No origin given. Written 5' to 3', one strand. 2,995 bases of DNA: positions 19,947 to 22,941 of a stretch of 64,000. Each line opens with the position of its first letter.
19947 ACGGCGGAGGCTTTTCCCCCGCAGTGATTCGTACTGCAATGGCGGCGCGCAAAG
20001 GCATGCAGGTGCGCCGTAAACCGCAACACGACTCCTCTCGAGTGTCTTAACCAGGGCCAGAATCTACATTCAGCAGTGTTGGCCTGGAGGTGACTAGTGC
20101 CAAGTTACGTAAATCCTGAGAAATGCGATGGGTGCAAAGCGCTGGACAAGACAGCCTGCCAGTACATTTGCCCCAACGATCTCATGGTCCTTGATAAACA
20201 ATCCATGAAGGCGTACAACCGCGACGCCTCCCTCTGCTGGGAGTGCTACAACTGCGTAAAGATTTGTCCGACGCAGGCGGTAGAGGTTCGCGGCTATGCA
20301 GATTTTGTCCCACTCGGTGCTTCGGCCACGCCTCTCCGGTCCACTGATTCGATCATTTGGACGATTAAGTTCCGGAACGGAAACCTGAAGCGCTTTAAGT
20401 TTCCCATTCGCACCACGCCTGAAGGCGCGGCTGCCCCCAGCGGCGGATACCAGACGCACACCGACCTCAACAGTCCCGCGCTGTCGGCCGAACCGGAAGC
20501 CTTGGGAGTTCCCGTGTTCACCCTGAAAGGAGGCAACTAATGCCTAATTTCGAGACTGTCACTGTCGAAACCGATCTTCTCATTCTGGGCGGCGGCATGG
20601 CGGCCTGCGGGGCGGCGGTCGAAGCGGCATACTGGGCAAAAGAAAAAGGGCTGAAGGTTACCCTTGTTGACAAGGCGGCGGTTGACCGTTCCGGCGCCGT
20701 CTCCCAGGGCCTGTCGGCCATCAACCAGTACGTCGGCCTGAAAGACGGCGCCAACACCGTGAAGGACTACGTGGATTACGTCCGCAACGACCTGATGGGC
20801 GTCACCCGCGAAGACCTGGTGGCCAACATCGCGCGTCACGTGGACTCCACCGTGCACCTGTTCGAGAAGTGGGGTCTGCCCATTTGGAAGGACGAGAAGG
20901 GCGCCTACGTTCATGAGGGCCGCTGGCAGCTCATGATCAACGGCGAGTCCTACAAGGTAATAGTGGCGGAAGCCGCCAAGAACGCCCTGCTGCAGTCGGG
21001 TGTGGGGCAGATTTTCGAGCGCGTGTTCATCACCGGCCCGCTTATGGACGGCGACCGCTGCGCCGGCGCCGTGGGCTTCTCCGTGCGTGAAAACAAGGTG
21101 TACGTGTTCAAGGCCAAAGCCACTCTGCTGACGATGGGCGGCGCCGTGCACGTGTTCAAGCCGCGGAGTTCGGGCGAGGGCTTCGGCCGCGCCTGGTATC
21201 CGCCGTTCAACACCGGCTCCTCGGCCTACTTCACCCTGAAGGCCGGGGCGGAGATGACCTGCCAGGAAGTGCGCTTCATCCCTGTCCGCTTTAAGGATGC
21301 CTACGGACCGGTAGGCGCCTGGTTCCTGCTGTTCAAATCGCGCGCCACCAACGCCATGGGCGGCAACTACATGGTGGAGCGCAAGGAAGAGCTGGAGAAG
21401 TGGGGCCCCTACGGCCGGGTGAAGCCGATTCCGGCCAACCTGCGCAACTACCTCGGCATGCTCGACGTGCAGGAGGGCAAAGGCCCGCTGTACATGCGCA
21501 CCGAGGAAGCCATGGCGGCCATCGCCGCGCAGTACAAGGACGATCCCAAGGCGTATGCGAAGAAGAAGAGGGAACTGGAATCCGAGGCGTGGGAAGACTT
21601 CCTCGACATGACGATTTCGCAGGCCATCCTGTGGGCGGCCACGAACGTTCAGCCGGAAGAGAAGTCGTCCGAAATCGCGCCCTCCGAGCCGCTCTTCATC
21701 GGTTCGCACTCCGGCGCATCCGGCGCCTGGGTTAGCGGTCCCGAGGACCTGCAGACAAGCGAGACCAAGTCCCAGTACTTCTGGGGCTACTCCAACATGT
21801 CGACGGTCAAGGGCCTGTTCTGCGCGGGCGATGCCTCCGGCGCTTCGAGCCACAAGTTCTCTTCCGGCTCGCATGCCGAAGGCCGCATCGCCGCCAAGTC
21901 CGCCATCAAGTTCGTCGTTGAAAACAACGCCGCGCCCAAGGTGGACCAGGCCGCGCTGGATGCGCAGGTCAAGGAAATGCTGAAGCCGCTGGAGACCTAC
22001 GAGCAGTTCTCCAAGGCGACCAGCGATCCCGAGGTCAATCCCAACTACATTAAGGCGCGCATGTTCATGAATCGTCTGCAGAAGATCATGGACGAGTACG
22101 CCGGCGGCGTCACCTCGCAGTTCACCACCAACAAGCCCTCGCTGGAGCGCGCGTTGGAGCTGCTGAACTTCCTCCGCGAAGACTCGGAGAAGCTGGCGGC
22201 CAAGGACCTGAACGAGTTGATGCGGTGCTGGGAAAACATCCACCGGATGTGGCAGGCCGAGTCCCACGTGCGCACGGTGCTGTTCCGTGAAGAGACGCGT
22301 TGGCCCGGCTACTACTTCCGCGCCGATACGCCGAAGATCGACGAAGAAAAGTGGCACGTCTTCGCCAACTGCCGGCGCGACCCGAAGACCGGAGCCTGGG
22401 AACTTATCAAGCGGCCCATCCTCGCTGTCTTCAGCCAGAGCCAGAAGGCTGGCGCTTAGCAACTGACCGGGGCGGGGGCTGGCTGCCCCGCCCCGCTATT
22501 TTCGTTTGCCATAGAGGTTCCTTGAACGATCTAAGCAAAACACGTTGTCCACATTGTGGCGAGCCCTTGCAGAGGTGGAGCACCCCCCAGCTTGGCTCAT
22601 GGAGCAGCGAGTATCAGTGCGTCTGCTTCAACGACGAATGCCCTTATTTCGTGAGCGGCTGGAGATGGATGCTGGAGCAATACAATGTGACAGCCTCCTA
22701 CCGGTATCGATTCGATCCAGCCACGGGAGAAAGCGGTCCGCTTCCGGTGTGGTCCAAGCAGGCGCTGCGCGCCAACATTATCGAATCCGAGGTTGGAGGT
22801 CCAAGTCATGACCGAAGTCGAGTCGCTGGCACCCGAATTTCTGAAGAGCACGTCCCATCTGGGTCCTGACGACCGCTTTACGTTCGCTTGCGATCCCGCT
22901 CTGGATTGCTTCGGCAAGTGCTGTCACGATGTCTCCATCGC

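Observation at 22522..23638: Two cysteine-rich genes of unknown function wedged between aprA and qmoA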

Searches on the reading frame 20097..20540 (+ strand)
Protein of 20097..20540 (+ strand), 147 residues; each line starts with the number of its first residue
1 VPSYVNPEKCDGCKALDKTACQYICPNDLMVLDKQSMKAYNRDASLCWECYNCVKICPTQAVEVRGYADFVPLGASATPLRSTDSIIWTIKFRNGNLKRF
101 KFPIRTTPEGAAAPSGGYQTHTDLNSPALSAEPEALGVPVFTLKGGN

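Call 3: search_protein_families(library=pfam, proteins=[window:20097-20540:+], max_evalue=0.1)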
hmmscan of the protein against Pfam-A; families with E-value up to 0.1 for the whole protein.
window:20097-20540:+ (147 aa): 13 families
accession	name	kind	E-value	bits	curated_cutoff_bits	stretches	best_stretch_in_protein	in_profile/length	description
PF12139.13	APS-reductase_C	-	3.3e-32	111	25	1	64-138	1-77/82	Adenosine-5'-phosphosulfate reductase beta subunit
PF00037.32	Fer4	-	1.3e-08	34.7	21.1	1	43-62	4-23/24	4Fe-4S binding domain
PF12838.12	Fer4_7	-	3e-08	34.4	27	1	9-61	1-52/52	4Fe-4S dicluster domain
PF13237.11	Fer4_10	-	1.6e-07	31.6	25.5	1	41-62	3-26/53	4Fe-4S dicluster domain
PF13187.11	Fer4_9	-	7.9e-07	29.4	27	1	9-61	1-51/52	4Fe-4S dicluster domain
PF12837.12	Fer4_6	-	3.1e-06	27.3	25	2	42-61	4-23/24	4Fe-4S binding domain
PF12800.12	Fer4_4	-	9.5e-05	22.9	24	1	45-59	2-16/17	4Fe-4S binding domain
PF12797.12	Fer4_2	-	0.00054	20.2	24.5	1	4-26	4-21/22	4Fe-4S binding domain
PF13484.11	Fer4_16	-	0.0039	18.4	30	1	47-65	2-20/66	4Fe-4S double cluster binding domain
PF12798.12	Fer4_3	-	0.004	18.3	27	1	47-61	1-15/15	4Fe-4S binding domain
PF25160.1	LdpA_Fe-S-bd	-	0.0064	16.7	27.6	1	20-67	8-48/49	LdpA Fe-S cluster-binding domain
PF14697.11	Fer4_21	-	0.008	16.7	35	1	5-63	3-58/59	4Fe-4S dicluster domain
PF13746.11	Fer4_18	-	0.053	14.2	27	1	36-65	50-78/114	4Fe-4S dicluster domain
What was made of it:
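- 20097..20540 (+): aprB (APS reductase beta subunit). Pfam APS-reductase_C at 111 bits plus Fer4 domains (call 3).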

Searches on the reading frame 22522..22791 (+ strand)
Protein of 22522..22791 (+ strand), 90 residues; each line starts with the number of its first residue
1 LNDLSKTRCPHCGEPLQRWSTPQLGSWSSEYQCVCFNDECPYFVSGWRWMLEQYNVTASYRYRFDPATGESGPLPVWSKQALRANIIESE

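Call 97: search_protein_families(library=phrogs, proteins=[window:22522-22791:+], max_evalue=0.01)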
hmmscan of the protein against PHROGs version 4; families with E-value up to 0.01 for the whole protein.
window:22522-22791:+ (90 aa): 1 family
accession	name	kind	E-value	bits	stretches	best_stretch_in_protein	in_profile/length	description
phrog_603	-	transcription regulation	0.0059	17.6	1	5-40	65-100/227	transcriptional regulator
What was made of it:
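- There is a weak PHROG 'transcriptional regulator' hit, E 0.006 (call 97).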
